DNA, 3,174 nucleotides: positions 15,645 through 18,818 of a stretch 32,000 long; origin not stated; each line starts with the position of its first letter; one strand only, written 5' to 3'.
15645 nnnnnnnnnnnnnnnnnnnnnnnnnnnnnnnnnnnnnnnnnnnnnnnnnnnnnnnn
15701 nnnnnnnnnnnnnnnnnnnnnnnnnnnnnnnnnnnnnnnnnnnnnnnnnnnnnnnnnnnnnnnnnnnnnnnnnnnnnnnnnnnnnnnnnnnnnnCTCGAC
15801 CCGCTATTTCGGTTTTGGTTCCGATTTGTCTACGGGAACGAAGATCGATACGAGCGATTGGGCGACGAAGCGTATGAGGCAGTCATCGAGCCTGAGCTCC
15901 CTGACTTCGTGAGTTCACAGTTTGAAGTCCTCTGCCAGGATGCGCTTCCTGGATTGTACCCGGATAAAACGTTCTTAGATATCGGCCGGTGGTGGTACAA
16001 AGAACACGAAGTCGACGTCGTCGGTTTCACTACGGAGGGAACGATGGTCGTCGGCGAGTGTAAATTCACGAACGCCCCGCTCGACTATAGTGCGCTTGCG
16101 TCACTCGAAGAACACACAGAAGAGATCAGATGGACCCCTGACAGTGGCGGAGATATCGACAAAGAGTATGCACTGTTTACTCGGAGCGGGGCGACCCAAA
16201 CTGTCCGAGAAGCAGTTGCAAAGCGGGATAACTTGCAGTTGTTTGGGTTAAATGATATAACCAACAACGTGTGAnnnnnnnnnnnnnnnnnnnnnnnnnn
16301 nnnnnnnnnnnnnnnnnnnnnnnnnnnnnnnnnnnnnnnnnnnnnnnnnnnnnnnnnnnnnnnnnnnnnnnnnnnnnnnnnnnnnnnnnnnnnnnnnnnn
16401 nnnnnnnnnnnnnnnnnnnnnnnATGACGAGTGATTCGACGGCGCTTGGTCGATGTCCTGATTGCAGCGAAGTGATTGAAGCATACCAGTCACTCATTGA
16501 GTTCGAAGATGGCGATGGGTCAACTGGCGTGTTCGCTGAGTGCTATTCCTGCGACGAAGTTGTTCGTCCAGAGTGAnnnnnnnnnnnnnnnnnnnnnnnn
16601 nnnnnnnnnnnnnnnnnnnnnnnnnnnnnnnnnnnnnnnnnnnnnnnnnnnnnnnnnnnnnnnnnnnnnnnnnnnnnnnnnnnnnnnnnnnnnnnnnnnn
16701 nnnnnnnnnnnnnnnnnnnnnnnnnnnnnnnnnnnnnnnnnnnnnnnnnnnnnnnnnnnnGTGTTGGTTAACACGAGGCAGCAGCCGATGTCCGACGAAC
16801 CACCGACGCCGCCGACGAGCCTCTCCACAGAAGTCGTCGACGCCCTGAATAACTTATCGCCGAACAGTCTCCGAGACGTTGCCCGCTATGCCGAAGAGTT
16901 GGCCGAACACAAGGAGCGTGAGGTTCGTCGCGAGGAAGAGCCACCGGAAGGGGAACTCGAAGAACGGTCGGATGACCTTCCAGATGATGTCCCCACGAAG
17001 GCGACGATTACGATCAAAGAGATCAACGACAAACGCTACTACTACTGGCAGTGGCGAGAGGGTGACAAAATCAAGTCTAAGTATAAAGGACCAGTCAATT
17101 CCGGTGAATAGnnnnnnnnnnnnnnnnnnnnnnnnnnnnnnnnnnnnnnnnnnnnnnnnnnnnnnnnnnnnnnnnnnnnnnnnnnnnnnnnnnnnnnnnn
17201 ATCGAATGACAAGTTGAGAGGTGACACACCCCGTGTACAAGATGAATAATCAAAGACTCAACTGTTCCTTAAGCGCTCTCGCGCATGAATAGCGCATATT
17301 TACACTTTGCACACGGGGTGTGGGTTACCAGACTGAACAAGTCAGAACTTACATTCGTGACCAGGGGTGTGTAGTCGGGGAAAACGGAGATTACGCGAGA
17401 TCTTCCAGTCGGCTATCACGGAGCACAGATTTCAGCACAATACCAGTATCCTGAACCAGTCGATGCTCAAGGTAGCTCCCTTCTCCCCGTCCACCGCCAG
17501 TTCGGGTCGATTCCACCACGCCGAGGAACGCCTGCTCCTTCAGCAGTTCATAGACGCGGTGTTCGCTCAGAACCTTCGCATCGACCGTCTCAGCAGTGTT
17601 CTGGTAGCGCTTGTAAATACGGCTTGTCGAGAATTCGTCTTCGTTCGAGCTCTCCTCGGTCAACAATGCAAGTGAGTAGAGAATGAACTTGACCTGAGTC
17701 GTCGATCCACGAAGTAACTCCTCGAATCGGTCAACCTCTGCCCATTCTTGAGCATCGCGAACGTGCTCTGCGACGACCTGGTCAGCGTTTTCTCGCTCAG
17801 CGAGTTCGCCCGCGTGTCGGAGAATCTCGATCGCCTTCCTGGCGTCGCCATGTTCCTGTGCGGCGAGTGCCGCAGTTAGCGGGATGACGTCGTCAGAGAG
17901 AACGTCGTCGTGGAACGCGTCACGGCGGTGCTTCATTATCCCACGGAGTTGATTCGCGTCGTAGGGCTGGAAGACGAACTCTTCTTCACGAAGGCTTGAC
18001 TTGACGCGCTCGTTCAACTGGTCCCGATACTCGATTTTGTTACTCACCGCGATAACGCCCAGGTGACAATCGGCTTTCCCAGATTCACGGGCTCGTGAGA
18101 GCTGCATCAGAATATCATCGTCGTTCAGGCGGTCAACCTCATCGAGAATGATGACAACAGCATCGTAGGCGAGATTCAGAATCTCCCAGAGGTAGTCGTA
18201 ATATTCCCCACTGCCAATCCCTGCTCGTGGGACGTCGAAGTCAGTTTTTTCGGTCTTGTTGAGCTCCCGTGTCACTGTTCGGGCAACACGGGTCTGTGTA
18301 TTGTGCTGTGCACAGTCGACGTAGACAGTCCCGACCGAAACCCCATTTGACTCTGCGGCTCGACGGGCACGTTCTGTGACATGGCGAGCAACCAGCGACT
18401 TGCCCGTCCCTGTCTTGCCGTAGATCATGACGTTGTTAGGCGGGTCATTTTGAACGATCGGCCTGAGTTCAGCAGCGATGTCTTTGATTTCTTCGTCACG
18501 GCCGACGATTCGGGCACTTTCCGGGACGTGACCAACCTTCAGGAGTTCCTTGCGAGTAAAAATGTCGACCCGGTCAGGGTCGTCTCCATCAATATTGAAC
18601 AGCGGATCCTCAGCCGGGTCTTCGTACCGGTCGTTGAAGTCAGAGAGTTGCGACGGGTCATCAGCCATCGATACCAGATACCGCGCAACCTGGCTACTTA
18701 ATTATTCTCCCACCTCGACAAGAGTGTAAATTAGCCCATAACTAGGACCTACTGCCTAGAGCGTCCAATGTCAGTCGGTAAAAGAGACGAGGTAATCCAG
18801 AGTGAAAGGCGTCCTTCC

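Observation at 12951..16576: Candidate conflict system: NTPase-wHTH-nuclease-like protein with a zinc-ribbon partner, embedded among three wHTH regulators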

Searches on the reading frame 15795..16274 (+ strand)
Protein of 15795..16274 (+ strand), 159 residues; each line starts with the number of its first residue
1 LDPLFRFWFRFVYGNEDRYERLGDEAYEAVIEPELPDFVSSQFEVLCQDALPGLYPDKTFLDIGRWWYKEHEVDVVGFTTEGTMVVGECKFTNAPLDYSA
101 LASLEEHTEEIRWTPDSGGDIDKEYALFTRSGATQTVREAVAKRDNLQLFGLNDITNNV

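Call 40: predict_structure(alignment_id=A2)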
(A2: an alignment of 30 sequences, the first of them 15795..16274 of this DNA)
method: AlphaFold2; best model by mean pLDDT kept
length: 159 residues; sequences in the alignment: 30
mean_pLDDT: 96.0   pTM: 0.87
mean pLDDT of the five models: 96.0, 95.8, 95.5, 95.4, 95.0
residues with pLDDT >= 90: 152; 70-90: 6; 50-70: 1; < 50: 0
segments of 3 or more residues with pLDDT < 50: none
pLDDT, mean of each block of 10 residues (from residue 1): 88 96 96 93 96 98 97 98 98 97 98 92 98 98 98 96
secondary structure, 60 per line:
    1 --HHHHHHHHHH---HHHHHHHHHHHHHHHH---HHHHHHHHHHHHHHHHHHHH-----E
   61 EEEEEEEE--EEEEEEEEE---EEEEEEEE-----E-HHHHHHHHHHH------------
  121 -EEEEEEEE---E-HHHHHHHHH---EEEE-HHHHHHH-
elements in order: H3-12 H16-31 H35-54 E60-68 E71-79 E83-90 H98-108 E122-129 H135-143 E147-150 H152-158

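Call 46: fold_search(model_id=the predicted structure, library=pdb)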
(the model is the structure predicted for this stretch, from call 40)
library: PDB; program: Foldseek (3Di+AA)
matches with E <= 10: 487; with E <= 0.001: 6
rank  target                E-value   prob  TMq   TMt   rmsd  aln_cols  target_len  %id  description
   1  4f0q_D                1.5e-04  1.00  0.55  0.22   3.7       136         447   12  MspJI Restriction Endonuclease - P21 Form (released 2012-08-08)
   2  4f0p_B                1.9e-04  1.00  0.52  0.20   3.9       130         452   13  MspJI Restriction Endonuclease - P31 Form (released 2012-08-08)
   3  2vld_A                4.6e-04  1.00  0.48  0.35   4.3       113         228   18  crystal structure of a repair endonuclease from Pyrococcus abyssi (released 2009-05-19)
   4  4f0p_A                5.2e-04  1.00  0.52  0.20   3.9       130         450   11  MspJI Restriction Endonuclease - P31 Form (released 2012-08-08)
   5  5gke_A                6.3e-04  1.00  0.50  0.35   3.8       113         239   18  Structure of EndoMS-dsDNA1 complex (released 2016-11-02)
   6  2vld_B                7.7e-04  1.00  0.47  0.35   3.8       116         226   21  crystal structure of a repair endonuclease from Pyrococcus abyssi (released 2009-05-19)
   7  1y88                  2.3e-03  1.00  0.39  0.35   4.7       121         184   16  Crystal Structure of Protein of Unknown Function AF1548 (released 2004-12-21)
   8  4xqk_A                2.6e-03  1.00  0.48  0.06   6.0       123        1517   13  ATP-dependent Type ISP restriction-modification enzyme LlaBIII bound to DNA (released 2015-09-16)
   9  1xmx                  6.4e-03  0.99  0.48  0.23   5.9       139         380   17  Crystal structure of protein VC1899 from Vibrio cholerae (released 2004-11-16)
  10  4f0p_C                8.2e-03  1.00  0.52  0.21   3.9       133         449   10  MspJI Restriction Endonuclease - P31 Form (released 2012-08-08)
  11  8ps5_A                1.1e-02  0.80  0.38  0.17  18.2       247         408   10  Escherichia coli SduA complex bound to DNA (released 2025-01-22)
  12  2qed                  1.9e-02  0.72  0.25  0.18   7.0       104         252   13  Crystal structure of Salmonella thyphimurium LT2 glyoxalase II (released 2007-10-09)
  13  8z4i_B                2.8e-02  0.99  0.38  0.17   4.3        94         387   16  crystal structure of Cdn1 in complex with cA3 (released 2026-02-04)
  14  5gkj_B                3.6e-02  0.99  0.49  0.36   4.1       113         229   17  Structure of EndoMS in apo form (released 2016-11-02)
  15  8z4i_A                4.1e-02  0.97  0.46  0.21   4.7       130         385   15  crystal structure of Cdn1 in complex with cA3 (released 2026-02-04)
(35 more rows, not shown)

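Call 93: search_solved_structures(query=A2, max_evalue=1)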
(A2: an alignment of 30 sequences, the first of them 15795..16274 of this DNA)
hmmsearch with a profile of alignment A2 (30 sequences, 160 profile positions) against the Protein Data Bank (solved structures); distinct sequences matched with E-value up to 1: 1.
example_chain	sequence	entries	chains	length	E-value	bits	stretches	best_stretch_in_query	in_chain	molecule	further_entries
1y88_A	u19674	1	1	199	0.0012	21.9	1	73-143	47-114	Hypothetical protein AF1548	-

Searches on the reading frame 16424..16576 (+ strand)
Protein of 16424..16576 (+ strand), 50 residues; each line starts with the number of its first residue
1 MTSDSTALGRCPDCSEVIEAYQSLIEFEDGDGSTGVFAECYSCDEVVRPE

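Call 3: search_protein_families(library=pfam, proteins=[window:16424-16576:+], max_evalue=0.1)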
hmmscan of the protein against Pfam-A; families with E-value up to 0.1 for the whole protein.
window:16424-16576:+ (50 aa): 4 families
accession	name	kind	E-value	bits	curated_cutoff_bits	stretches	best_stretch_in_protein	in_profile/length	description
PF25207.1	DUF7837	-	2.9e-20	72.4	27.8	1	4-50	1-47/47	Domain of unknown function (DUF7837)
PF20120.5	DUF6510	-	0.031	14.6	26.4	0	5-47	23-61/86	Family of unknown function (DUF6510)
PF21039.3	CEP104_ZnF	-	0.079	13.6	27.4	0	5-48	25-68/112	Centrosomal protein CEP104, ZnF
PF05876.18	GpA_ATPase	-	0.094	12.8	25.6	1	10-48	196-234/247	Phage terminase large subunit gpA, ATPase domain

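Call 6: search_protein_families(library=padloc, proteins=[window:16424-16576:+], max_evalue=0.1)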
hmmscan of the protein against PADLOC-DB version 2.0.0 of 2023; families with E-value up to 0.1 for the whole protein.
window:16424-16576:+ (50 aa): 0 families

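Call 7: search_protein_families(library=ncbifam, proteins=[window:16424-16576:+], max_evalue=0.1)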
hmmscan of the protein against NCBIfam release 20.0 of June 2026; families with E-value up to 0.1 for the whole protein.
window:16424-16576:+ (50 aa): 1 family
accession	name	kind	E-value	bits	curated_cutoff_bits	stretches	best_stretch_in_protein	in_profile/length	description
NF033497.1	rubre_like_arch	subfamily_domain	0.012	15.3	32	0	4-15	12-23/34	rubrerythrin-like domain-containing protein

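Call 67: find_homologous_proteins(query=window:16424-16576:+, max_evalue=0.001)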
Query window:16424-16576:+ (50 aa): 9 proteins with E <= 0.001 among 9 candidates.
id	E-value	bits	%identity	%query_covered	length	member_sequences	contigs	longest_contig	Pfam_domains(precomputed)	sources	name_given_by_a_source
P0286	6.1e-23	96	90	100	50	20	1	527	PF25207.2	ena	-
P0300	2.0e-21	92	88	100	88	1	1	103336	PF25207.2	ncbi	ncbi:DUF7837 family putative zinc-binding protein [Haloferax sulfurifontis]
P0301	5.1e-21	90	84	100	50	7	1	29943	PF25207.2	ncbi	-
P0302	1.1e-20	89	86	100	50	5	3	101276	PF25207.2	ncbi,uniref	ncbi:DUF7837 family putative zinc-binding protein [Haloferax sp. ATB1]|uniref:DUF7837 family putativ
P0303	1.8e-20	89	84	100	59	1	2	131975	PF25207.2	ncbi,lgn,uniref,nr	ncbi:hypothetical protein E6P09_18880 (plasmid) [Haloferax mediterranei ATCC 33500]|uniref:DUF7837 d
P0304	2.1e-19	85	80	100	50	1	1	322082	PF25207.2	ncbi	ncbi:DUF7837 family putative zinc-binding protein [Haloferax litoreum]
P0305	3.9e-15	72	66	100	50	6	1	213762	PF25207.2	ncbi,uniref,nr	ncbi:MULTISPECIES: hypothetical protein [Haloferax]|uniref:DUF7837 family putative zinc-binding prot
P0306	9.6e-13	65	62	100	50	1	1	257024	PF25207.2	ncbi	-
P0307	2.1e-9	54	76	74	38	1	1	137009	PF25207.2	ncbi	ncbi:DUF7837 family putative zinc-binding protein [Haloferax volcanii]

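Call 69: find_encoding_contigs(protein=P0305, flank=4000, max_places=3)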
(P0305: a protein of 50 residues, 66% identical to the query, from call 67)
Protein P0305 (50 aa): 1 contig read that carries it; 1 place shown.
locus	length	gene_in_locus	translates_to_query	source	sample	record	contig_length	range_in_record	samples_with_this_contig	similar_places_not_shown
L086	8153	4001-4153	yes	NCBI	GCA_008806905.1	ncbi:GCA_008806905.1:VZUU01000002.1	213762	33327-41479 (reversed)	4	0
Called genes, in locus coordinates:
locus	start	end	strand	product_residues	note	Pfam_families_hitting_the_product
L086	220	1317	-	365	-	PF01408:GFO_IDH_MocA, PF22685:Gal80p_C-like, PF22725:GFO_IDH_MocA_C3, PF02894:GFO_IDH_MocA_C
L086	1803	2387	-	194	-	PF28474:DUF8412, PF13376:OmdA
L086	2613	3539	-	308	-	PF06267:DUF1028, PF08823:PG_binding_2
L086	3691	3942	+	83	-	-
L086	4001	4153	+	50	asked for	PF25207:DUF7837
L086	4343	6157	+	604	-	PF18158:AidB_N, PF02770:Acyl-CoA_dh_M, PF00441:Acyl-CoA_dh_1, PF08028:Acyl-CoA_dh_2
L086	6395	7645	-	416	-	PF01321:Creatinase_N (weak), PF00557:Peptidase_M24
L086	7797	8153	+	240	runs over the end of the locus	PF07110:EthD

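Call 70: find_encoding_contigs(protein=P0306, flank=4000, max_places=3)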
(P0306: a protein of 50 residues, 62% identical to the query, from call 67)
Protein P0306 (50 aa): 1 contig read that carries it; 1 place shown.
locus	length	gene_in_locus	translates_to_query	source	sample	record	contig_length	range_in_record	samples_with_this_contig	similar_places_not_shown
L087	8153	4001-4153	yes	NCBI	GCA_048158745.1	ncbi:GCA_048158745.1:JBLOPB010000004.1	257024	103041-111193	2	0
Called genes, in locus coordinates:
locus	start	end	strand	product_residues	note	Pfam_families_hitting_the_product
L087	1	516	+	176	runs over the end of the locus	PF04173:DoxD (weak), PF07681:DoxX (weak)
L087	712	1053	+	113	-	PF00085:Thioredoxin, PF13098:Thioredoxin_2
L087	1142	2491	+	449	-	PF03486:HI0933_like (faint), PF07992:Pyr_redox_2, PF13450:NAD_binding_8 (faint), PF13738:Pyr_redox_3 (faint), PF00070:Pyr_redox, PF02852:Pyr_redox_dim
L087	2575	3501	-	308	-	PF06267:DUF1028, PF08823:PG_binding_2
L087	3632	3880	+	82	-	-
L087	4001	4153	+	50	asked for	PF25207:DUF7837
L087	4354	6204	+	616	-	PF18158:AidB_N, PF02770:Acyl-CoA_dh_M (weak), PF00441:Acyl-CoA_dh_1, PF08028:Acyl-CoA_dh_2, PF22217:ACDH-11_C (weak)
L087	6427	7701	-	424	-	PF01321:Creatinase_N (faint), PF00557:Peptidase_M24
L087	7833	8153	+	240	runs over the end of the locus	PF07110:EthD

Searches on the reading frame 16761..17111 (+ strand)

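Call 3: search_protein_families(library=pfam, proteins=[window:16761-17111:+], max_evalue=0.1)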
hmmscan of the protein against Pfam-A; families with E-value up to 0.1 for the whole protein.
window:16761-17111:+ (116 aa): 0 families

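Call 6: search_protein_families(library=padloc, proteins=[window:16761-17111:+], max_evalue=0.1)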
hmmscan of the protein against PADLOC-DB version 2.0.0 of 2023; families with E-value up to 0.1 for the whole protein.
window:16761-17111:+ (116 aa): 1 family
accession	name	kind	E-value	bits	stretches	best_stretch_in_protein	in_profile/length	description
PDLC04835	PDC-S03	-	0.028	12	1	78-107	158-187/207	-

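Call 7: search_protein_families(library=ncbifam, proteins=[window:16761-17111:+], max_evalue=0.1)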
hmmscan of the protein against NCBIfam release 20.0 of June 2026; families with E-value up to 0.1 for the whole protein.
window:16761-17111:+ (116 aa): 1 family
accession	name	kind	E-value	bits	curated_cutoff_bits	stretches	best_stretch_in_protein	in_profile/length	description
NF043032.1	archaea_histone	superfamily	0.021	15.3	50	1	22-53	18-49/60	histone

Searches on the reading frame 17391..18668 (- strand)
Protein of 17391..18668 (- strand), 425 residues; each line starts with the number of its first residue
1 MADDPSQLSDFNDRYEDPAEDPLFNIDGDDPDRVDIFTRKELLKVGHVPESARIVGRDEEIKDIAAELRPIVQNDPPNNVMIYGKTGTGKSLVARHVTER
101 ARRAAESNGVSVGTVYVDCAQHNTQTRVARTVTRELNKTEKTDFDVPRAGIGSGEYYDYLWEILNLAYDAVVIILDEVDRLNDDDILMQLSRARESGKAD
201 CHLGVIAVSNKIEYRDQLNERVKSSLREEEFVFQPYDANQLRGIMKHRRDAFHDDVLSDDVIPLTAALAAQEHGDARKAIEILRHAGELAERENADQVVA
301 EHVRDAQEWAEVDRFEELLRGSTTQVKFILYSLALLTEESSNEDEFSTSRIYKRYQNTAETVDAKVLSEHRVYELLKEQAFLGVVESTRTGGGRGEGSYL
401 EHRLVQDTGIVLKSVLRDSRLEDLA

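Call 3: search_protein_families(library=pfam, proteins=[window:17391-18668:-], max_evalue=0.1)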
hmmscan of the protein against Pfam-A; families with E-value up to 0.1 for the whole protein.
window:17391-18668:- (425 aa): 25 families
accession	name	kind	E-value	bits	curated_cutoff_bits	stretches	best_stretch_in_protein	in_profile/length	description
PF22703.2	Cdc6_lid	-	1.5e-24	86.1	27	1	243-308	2-68/68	Cdc6 AAA+ ATPase-type lid domain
PF09079.17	Cdc6_C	-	1.6e-17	63.7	25.1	1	318-413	2-95/96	CDC6, C terminal winged helix domain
PF13401.12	AAA_22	-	1.2e-14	55.1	27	1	78-207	6-120/130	AAA domain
PF13191.12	AAA_16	-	1.5e-14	55.2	32.6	1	54-192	2-157/167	AAA ATPase domain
PF22606.2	Cdc6-ORC-like_ATPase_lid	-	3.8e-07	30.4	27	1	236-293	1-59/60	Cdc6/ORC-like, ATPase lid domain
PF01637.24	ATPase_2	-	7e-07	29.7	33.2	1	56-204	3-149/225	ATPase domain predominantly from Archaea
PF00158.32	Sigma54_activat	-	5.6e-06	26.6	20.2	1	54-122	1-61/168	Sigma-54 interaction domain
PF07728.20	AAA_5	-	8.2e-06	26.3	22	1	79-192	1-88/139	AAA domain (dynein-related subfamily)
PF00004.35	AAA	-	1e-05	26.4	21.2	1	80-217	1-116/131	ATPase family associated with various cellular activities (AAA)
PF05673.19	DUF815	-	4e-05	23.3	23.8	1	50-102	26-78/249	Protein of unknown function (DUF815)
PF05621.17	TniB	-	4.4e-05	23.4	22.4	1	63-143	18-101/189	Bacterial TniB protein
PF24883.2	NPHP3_N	-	5.8e-05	23.8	24.8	1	77-198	22-154/164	Nephrocystin 3, N-terminal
PF09848.15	SLFN-g3_helicase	-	0.00028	20.7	24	1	79-189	3-94/354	Schlafen group 3, DNA/RNA helicase domain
PF05729.18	NACHT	-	0.00038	20.8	26.7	1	80-186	3-98/167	NACHT domain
PF00931.28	NB-ARC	-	0.00042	20.1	23.5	1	72-183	13-114/248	NB-ARC domain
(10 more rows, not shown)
